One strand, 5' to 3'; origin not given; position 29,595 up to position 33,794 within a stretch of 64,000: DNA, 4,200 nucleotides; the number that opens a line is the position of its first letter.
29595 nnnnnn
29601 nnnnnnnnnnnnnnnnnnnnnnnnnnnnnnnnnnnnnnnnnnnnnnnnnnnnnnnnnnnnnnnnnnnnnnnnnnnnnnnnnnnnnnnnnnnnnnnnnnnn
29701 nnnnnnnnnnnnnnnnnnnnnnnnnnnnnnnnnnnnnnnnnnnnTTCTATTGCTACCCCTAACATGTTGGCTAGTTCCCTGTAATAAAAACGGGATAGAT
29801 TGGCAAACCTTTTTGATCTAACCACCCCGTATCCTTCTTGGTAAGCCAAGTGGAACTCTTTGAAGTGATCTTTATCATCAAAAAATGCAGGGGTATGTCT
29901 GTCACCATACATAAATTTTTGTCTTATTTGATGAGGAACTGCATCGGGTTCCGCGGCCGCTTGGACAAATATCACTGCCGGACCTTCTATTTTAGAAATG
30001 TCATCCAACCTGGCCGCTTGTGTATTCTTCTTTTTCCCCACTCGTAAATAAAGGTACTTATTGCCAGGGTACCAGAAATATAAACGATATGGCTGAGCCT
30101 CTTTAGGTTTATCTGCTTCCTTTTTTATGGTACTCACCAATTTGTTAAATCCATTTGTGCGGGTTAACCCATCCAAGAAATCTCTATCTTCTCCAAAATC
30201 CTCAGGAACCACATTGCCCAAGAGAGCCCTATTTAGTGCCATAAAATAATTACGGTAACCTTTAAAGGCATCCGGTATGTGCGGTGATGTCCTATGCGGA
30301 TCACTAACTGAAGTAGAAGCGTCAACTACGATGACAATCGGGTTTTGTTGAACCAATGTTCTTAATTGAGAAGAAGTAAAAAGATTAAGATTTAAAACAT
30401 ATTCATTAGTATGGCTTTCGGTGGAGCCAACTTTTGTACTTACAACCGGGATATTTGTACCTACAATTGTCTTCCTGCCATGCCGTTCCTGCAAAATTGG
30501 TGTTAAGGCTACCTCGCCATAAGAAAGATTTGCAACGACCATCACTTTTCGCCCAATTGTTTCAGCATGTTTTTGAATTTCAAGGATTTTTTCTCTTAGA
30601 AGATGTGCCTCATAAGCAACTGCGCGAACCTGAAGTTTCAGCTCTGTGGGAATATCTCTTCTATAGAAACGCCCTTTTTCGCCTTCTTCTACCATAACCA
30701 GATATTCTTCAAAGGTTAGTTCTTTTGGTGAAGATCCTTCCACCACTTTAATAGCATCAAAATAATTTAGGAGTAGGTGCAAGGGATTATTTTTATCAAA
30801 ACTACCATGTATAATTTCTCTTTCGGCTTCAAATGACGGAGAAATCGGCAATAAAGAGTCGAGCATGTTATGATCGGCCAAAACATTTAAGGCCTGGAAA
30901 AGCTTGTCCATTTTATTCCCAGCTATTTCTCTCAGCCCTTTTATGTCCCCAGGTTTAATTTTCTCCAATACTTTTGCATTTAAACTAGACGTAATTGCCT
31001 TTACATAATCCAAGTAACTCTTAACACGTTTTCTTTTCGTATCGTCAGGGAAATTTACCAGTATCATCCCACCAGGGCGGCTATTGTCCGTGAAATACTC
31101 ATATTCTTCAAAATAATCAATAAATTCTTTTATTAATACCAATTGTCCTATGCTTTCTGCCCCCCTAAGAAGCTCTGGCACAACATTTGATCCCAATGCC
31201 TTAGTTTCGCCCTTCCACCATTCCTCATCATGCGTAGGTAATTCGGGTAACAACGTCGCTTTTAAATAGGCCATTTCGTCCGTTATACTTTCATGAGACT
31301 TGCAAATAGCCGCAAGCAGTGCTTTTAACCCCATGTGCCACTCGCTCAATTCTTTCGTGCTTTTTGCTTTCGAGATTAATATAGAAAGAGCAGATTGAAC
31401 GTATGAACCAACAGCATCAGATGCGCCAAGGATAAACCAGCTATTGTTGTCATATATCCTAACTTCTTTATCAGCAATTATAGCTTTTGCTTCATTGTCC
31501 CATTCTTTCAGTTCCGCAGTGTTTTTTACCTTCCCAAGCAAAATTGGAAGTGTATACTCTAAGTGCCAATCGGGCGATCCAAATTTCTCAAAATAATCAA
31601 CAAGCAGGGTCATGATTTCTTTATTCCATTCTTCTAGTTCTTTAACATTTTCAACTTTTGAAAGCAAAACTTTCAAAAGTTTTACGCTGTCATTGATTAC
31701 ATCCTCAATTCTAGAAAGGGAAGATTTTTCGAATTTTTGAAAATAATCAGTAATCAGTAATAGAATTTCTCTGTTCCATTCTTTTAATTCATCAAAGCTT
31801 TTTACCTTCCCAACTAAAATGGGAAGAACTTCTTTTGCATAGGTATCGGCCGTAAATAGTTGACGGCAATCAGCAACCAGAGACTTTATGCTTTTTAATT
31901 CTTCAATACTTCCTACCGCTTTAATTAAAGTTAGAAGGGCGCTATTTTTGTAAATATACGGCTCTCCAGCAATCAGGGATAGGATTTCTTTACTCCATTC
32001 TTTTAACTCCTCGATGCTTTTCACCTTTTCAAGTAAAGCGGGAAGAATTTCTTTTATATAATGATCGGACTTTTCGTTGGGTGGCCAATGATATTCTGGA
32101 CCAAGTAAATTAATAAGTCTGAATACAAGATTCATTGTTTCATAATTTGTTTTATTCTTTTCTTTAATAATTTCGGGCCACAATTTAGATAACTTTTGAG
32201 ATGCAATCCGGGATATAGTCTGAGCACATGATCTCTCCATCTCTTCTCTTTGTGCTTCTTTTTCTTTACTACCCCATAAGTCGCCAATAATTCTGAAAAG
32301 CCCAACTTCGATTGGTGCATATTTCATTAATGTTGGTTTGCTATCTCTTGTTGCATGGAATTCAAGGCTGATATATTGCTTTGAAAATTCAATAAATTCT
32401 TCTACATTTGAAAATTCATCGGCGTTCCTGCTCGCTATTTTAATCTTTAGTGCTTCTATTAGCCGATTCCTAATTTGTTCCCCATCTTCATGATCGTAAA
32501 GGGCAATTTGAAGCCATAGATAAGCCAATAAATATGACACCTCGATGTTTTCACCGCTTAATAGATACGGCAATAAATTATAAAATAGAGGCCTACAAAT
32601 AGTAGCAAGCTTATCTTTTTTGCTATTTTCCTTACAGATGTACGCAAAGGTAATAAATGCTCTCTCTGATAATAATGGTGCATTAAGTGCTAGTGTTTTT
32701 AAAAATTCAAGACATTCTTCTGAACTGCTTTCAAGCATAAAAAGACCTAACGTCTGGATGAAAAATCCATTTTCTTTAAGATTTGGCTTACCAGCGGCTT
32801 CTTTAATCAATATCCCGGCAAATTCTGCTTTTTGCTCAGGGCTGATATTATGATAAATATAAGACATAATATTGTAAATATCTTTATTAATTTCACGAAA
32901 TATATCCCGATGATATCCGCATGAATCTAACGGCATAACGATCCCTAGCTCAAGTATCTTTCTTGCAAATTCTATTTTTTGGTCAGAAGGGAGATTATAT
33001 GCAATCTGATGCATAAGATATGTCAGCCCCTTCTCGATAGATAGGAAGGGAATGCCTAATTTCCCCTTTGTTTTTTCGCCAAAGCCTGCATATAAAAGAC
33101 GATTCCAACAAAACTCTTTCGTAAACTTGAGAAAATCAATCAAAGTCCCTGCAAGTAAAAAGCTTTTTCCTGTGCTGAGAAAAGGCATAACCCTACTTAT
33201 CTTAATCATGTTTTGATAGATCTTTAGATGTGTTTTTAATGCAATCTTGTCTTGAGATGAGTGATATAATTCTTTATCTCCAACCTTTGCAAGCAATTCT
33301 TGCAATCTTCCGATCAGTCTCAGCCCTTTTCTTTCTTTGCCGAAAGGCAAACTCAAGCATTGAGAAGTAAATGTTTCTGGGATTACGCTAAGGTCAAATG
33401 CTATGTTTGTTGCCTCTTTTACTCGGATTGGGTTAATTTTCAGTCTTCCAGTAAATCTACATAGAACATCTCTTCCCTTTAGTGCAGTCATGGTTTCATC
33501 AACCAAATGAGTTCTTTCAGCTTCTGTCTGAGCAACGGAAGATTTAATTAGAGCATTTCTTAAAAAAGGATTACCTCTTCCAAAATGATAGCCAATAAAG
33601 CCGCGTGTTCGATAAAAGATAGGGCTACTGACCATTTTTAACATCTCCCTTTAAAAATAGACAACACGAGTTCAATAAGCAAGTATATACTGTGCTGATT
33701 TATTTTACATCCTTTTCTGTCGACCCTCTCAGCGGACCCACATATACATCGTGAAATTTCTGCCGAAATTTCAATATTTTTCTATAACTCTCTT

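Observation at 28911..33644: Giant protein architecture: five-fold 38-aa helical tandem repeats, an unknown central domain and a C-terminal HAD-like phosphatase signature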

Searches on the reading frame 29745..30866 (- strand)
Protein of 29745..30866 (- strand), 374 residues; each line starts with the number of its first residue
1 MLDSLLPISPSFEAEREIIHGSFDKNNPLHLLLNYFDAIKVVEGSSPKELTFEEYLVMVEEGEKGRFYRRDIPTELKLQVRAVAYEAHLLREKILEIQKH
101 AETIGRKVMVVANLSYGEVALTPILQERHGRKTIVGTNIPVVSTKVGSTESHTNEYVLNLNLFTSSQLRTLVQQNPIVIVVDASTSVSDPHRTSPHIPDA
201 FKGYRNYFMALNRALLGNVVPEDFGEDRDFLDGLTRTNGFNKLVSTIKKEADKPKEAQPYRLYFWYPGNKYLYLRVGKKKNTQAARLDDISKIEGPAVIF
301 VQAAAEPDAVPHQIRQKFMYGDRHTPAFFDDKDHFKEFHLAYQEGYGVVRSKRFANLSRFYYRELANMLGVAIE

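Call 54: predict_structure(alignment_id=A4)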
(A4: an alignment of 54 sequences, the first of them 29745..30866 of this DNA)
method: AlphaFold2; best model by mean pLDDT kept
length: 374 residues; sequences in the alignment: 54
mean_pLDDT: 92.5   pTM: 0.89
mean pLDDT of the five models: 92.5, 92.5, 92.0, 91.2, 91.2
residues with pLDDT >= 90: 300; 70-90: 58; 50-70: 13; < 50: 3
segments of 3 or more residues with pLDDT < 50: 2-4
pLDDT, mean of each block of 10 residues (from residue 1): 59 90 95 94 84 94 76 92 98 98 98 95 95 97 94 94 97 98 93 91 98 98 96 98 97 94 97 83 93 98 97 96 91 78 92 91 96 82
secondary structure, 60 per line:
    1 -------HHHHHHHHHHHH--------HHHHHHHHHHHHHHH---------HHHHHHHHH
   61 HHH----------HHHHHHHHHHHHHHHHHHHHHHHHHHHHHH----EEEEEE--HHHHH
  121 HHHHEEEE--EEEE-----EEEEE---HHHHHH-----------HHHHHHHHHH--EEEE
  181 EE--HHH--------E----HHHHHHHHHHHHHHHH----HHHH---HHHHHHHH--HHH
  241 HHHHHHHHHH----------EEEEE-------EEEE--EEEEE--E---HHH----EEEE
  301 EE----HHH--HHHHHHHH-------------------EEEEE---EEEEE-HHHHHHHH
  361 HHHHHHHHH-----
elements in order: H8-19 H28-42 H52-63 H74-103 E108-113 H116-124 E125-128 E131-134 E140-144 H148-153 H165-174 E177-182 H201-216 H221-224 H228-235 H238-250 E261-265 E273-276 E279-283 E297-302 H312-319 E339-343 E347-351 H353-369

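Call 60: search_solved_structures(query=A4, max_evalue=10, show_alignments=3)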
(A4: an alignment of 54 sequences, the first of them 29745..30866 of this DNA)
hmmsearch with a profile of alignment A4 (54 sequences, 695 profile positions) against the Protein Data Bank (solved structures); distinct sequences matched with E-value up to 10: 7.
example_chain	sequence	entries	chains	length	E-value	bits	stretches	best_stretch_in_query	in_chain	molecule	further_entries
8e1e_A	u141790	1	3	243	0.37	12.6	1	120-263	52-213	SG122_C3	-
9gyt_g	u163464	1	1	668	0.37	12.6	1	71-269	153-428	Small ribosomal subunit protein mS81 (rPPR8)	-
3usw_A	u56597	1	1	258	0.47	12.2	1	71-237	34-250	Flagellar motor switch protein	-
3usy_A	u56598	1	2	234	0.64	11.8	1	85-237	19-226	Flagellar motor switch protein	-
9k7y_A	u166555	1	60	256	0.94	11.2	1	26-113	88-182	Cage-i53-Zn1-HEHE-14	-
1yvp_A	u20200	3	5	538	2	10.1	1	316-357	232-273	60-kDa SS-A/Ro ribonucleoprotein | 60 kDa SS-A/Ro ribonucleoprotein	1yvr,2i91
5h78_A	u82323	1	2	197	2.8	9.7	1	48-214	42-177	cAMP-dependent protein kinase type II-alpha regulatory subunit,DHR14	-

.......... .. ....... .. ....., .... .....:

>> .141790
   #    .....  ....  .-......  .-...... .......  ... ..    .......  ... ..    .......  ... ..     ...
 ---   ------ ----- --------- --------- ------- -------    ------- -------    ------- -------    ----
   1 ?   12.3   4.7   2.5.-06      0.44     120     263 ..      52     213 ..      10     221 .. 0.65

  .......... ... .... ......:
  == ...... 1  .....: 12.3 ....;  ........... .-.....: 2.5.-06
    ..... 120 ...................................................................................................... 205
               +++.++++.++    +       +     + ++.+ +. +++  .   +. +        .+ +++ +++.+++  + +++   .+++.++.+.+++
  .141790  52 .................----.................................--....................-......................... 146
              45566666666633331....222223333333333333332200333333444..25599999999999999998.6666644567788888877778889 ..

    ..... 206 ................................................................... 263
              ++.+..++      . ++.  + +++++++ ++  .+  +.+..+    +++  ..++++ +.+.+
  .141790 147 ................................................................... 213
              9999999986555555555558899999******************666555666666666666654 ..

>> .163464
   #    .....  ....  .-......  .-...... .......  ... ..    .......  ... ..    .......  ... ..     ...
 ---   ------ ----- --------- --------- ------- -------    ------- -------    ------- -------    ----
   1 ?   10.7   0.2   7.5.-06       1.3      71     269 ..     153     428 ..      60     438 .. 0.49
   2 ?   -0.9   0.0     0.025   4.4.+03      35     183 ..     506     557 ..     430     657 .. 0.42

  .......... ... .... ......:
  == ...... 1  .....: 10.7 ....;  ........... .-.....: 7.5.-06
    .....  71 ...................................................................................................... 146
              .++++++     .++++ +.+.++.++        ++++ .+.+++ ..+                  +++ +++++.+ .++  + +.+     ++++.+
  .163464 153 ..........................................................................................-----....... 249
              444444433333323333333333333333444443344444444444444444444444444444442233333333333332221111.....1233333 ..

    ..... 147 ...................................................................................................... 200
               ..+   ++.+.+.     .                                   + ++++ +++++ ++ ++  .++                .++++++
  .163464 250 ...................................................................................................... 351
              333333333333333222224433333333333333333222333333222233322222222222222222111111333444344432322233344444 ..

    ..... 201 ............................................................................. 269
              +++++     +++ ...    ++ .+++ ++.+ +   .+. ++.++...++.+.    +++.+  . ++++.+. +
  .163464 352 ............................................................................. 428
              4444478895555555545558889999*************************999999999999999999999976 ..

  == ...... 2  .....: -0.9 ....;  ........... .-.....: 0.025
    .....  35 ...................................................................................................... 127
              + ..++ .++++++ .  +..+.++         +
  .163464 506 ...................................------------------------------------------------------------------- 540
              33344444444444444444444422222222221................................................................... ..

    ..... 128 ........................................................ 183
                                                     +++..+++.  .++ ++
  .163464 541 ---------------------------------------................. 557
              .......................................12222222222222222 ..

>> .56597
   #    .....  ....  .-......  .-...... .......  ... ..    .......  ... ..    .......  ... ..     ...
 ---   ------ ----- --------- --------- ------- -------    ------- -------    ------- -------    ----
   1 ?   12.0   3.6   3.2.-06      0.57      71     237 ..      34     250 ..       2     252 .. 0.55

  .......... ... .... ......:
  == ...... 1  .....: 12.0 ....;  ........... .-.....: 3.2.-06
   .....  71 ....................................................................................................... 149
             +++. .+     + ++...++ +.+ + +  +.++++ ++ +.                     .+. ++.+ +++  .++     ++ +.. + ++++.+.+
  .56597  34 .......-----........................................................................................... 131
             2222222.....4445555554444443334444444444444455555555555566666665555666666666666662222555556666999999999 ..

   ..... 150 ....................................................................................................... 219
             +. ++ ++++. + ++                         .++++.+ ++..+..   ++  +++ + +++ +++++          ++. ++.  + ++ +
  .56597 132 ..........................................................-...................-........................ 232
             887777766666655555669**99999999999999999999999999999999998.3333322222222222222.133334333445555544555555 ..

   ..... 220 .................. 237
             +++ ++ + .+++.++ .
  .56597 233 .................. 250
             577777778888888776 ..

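Call 66: fold_search(model_id=the predicted structure, library=pdb)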
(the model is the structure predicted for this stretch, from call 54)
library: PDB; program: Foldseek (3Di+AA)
matches with E <= 10: 436; with E <= 0.001: 0
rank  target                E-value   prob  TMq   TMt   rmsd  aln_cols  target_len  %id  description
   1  1xzq_A                8.7e-02  0.06  0.10  0.09  22.6       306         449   15  Structure of the GTP-binding protein TrmE from Thermotoga maritima complexed with 5-formyl-THF (released 2005-01-04)
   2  8e9l_A                1.2e-01  0.07  0.13  0.12  23.8       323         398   11  Crystal structure of E. coli aspartate aminotransferase mutant VFIT in the ligand-free form at 278 K (released 2022-10-05)
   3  8e9q_A                1.6e-01  0.06  0.13  0.12  22.6       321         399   11  Crystal structure of E. coli aspartate aminotransferase mutant HEX bound to maleic acid at 278 K (released 2022-10-05)
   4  3asa                  1.6e-01  0.05  0.10  0.10  20.2       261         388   12  Crystal structure of apo-LL-diaminopimelate aminotransferase from Chlamydia trachomatis (released 2011-08-31)
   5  2x5d_B                1.8e-01  0.04  0.11  0.11  23.1       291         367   10  Crystal Structure of a probable aminotransferase from Pseudomonas aeruginosa (released 2010-07-21)
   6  8e9m_A                1.9e-01  0.06  0.13  0.12  23.3       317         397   11  Crystal structure of E. coli aspartate aminotransferase mutant VFIT bound to maleic acid at 278 K (released 2022-10-05)
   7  7rf9_B                2.0e-01  0.06  0.11  0.10  16.9       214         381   12  O2-, PLP-dependent desaturase Plu4 intermediate-bound enzyme (released 2021-10-06)
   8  4fl0_A                2.3e-01  0.04  0.10  0.10  24.8       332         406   13  Crystal structure of ALD1 from Arabidopsis thaliana (released 2013-02-20)
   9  7rf9_A                2.5e-01  0.04  0.10  0.10  17.1       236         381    8  O2-, PLP-dependent desaturase Plu4 intermediate-bound enzyme (released 2021-10-06)
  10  1x92_A                2.7e-01  0.08  0.14  0.23  20.2       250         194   14  CRYSTAL STRUCTURE OF PSEUDOMONAS AERUGINOSA PHOSPHOHEPTOSE ISOMERASE IN COMPLEX WITH REACTION PRODUCT D-GLYCERO-D-MANN (released 2004-10-26)
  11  6qp2_B                2.7e-01  0.04  0.10  0.10  23.0       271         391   11  Crystal structure of the PLP-bound C-S lyase from Staphylococcus hominis (released 2020-03-04)
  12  3qgu_B                3.4e-01  0.04  0.11  0.10  19.8       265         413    7  L,L-Diaminopimelate aminotransferase from Chlamydomonas reinhardtii (released 2011-06-01)
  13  2yva_A                3.6e-01  0.09  0.17  0.25  14.3       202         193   13  Crystal structure of Escherichia coli DiaA (released 2008-01-22)
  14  2x5d_A                3.8e-01  0.02  0.12  0.12  22.4       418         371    9  Crystal Structure of a probable aminotransferase from Pseudomonas aeruginosa (released 2010-07-21)
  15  3qgu_A                4.0e-01  0.03  0.10  0.09  19.6       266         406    9  L,L-Diaminopimelate aminotransferase from Chlamydomonas reinhardtii (released 2011-06-01)
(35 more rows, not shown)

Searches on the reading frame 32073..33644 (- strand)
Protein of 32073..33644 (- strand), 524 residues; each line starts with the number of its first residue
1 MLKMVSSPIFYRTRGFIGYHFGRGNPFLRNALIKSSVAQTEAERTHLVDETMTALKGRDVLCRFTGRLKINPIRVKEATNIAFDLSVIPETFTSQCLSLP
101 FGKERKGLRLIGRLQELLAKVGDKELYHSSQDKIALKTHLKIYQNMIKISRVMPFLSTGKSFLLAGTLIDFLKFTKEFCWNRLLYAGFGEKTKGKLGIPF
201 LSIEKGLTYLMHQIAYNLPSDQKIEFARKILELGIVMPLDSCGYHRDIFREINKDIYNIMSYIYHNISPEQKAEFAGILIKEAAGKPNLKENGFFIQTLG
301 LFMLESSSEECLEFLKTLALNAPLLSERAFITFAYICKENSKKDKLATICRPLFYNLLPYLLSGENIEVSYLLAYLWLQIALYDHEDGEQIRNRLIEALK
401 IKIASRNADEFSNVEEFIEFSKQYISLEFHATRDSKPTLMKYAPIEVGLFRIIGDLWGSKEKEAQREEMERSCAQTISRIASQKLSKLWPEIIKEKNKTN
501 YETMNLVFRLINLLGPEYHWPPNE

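Call 91: find_homologous_proteins(query=window:32073-33644:-, max_evalue=0.001)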
Query window:32073-33644:-: 8000 candidates shared short words with the query, none scored E <= 0.001.
